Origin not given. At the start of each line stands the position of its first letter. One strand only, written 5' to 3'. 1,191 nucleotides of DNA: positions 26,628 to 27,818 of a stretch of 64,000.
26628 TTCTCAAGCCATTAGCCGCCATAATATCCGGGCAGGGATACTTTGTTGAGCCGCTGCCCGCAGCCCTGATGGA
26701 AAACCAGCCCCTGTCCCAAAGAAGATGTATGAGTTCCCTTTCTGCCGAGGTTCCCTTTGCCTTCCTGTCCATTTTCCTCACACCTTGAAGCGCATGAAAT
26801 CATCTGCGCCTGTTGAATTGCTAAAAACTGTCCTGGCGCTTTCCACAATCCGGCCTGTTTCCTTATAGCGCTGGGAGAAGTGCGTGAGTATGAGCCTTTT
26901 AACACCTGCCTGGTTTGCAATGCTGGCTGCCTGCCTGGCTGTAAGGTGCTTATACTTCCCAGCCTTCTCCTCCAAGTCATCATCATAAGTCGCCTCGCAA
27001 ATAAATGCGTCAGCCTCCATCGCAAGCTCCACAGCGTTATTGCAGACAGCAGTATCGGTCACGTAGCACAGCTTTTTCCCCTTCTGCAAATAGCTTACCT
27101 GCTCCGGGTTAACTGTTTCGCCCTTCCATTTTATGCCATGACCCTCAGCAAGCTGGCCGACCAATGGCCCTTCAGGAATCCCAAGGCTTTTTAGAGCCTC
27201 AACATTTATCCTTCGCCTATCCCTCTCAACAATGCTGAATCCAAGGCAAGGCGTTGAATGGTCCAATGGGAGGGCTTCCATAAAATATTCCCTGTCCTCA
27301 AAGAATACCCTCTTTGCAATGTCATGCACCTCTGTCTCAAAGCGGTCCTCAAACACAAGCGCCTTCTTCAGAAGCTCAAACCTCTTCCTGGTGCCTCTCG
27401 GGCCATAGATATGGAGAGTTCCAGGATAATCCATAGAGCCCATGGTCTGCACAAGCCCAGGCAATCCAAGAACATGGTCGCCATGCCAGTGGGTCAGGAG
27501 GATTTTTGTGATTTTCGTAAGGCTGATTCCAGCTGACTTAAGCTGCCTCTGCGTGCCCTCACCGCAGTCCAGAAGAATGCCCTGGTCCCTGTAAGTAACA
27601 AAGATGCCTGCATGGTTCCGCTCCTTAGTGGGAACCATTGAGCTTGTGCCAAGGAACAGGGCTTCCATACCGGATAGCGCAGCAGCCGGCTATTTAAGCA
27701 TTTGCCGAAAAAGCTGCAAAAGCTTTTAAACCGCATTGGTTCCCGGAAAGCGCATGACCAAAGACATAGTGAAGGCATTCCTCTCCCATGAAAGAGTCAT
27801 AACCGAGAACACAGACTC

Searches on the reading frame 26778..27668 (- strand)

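Call 51: search_protein_families(library=pfam, proteins=[window:26778-27668:-], max_evalue=0.001)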
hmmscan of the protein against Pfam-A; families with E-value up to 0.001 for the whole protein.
window:26778-27668:- (296 aa): 4 families
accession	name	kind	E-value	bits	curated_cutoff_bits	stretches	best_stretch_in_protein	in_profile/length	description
PF12706.13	Lactamase_B_2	-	5.7e-20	72.2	27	2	31-149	3-132/200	Beta-lactamase superfamily domain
PF00753.33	Lactamase_B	-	1.9e-11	44.7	22.7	1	22-96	9-87/196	Metallo-beta-lactamase superfamily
PF13691.12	Lactamase_B_4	-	4.2e-08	33.2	27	1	12-66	5-61/63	tRNase Z endonuclease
PF23023.1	Anti-Pycsar_Apyc1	-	7.9e-07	29.2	50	1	6-72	8-73/250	Anti-Pycsar protein Apyc1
